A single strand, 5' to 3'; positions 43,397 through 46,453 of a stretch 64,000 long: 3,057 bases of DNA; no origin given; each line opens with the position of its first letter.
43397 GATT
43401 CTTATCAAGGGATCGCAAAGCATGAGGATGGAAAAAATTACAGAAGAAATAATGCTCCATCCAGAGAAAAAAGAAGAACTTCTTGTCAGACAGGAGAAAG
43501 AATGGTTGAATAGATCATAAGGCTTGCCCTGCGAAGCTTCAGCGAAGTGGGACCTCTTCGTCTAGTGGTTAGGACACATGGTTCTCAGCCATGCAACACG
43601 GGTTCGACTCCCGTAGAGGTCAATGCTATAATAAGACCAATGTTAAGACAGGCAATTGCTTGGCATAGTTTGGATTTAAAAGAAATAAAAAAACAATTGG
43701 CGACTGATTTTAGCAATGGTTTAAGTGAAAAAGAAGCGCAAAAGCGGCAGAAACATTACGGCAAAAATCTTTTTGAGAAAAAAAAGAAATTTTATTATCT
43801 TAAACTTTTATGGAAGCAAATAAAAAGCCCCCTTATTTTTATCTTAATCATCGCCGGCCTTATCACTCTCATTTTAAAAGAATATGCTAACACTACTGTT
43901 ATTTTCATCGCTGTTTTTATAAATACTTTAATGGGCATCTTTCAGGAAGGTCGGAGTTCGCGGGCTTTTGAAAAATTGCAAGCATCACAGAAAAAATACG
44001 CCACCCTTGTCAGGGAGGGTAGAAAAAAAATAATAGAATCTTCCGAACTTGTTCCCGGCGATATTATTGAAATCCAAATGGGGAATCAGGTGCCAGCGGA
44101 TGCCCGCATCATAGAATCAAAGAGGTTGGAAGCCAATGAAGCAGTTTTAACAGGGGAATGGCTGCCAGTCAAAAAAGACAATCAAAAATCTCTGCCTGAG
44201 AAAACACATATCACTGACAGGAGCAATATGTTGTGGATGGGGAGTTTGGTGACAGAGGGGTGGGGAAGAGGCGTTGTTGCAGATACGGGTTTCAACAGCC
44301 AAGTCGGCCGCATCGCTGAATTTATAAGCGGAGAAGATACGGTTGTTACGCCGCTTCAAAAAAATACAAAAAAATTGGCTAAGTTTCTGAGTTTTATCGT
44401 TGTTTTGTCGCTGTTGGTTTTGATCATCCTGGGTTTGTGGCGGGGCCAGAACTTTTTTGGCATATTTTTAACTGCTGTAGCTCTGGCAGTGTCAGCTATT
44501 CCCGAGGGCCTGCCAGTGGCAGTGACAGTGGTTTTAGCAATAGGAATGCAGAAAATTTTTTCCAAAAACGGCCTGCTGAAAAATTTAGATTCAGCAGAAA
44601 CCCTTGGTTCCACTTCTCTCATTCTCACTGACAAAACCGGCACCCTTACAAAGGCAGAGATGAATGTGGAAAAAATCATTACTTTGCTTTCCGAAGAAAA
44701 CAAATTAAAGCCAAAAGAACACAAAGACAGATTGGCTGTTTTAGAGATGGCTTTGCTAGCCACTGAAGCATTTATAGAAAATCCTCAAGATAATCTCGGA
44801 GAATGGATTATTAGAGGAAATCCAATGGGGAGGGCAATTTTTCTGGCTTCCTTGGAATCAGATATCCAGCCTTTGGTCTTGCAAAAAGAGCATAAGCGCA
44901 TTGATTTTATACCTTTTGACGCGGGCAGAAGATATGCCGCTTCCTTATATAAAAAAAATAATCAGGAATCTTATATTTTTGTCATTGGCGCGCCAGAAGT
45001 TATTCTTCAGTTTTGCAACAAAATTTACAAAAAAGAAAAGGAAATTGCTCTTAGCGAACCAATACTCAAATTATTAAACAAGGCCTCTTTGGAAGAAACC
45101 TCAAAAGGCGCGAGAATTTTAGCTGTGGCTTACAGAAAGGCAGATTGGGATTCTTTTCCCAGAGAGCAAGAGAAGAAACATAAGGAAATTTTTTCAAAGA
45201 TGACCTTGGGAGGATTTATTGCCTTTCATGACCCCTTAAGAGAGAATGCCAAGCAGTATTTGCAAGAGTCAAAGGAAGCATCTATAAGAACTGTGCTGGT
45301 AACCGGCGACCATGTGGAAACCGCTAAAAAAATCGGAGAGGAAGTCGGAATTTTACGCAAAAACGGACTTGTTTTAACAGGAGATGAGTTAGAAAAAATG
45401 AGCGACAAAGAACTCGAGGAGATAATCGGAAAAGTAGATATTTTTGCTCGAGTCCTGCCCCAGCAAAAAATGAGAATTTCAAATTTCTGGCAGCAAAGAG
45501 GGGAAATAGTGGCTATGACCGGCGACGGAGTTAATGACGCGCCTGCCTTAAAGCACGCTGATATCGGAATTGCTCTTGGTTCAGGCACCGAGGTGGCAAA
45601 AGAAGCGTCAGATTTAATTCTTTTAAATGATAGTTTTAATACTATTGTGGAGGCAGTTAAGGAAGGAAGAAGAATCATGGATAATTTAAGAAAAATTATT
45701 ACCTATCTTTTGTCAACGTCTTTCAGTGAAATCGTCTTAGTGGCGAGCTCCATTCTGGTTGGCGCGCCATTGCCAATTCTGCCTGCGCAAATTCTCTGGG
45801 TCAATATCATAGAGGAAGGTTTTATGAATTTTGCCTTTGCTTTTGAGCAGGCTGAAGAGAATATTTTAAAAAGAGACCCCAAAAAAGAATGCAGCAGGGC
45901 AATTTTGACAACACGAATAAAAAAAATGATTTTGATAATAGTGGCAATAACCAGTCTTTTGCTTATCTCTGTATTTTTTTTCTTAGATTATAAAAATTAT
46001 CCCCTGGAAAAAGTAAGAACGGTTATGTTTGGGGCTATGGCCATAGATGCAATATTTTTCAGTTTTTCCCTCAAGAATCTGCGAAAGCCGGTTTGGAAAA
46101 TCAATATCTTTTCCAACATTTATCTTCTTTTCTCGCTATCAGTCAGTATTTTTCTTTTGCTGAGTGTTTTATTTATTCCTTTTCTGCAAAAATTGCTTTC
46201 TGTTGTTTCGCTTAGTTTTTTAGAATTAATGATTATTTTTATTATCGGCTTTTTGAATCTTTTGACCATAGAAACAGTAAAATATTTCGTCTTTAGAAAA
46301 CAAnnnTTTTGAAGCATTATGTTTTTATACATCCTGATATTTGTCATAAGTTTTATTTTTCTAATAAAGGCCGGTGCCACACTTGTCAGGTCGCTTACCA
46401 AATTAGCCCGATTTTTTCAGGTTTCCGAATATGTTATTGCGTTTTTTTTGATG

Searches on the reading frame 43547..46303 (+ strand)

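Call 64: search_protein_families(library=pfam, proteins=[window:43547-46303:+], max_evalue=0.00001)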
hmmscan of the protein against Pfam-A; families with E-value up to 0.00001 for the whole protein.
window:43547-46303:+ (919 aa): 6 families
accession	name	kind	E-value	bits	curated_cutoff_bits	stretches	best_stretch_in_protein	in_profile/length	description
PF00122.25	E1-E2_ATPase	-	1.1e-47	162.4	28.1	1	148-337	3-178/181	E1-E2 ATPase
PF00689.26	Cation_ATPase_C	-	1.1e-31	110.4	27.3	1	741-914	1-175/175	Cation transporting ATPase, C-terminus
PF00690.31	Cation_ATPase_N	-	5.4e-20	71.3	20.4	1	39-106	1-68/69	Cation transporter/ATPase, N-terminus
PF00702.32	Hydrolase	-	1.1e-18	68.7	26.4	1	358-672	3-191/191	haloacid dehalogenase-like hydrolase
PF13246.12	Cation_ATPase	-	5.6e-11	42.8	21.7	1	412-493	9-91/91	Cation transport ATPase (P-type)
PF08282.18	Hydrolase_3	-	1.9e-07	31.5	20.9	0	646-702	197-253/255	haloacid dehalogenase-like hydrolase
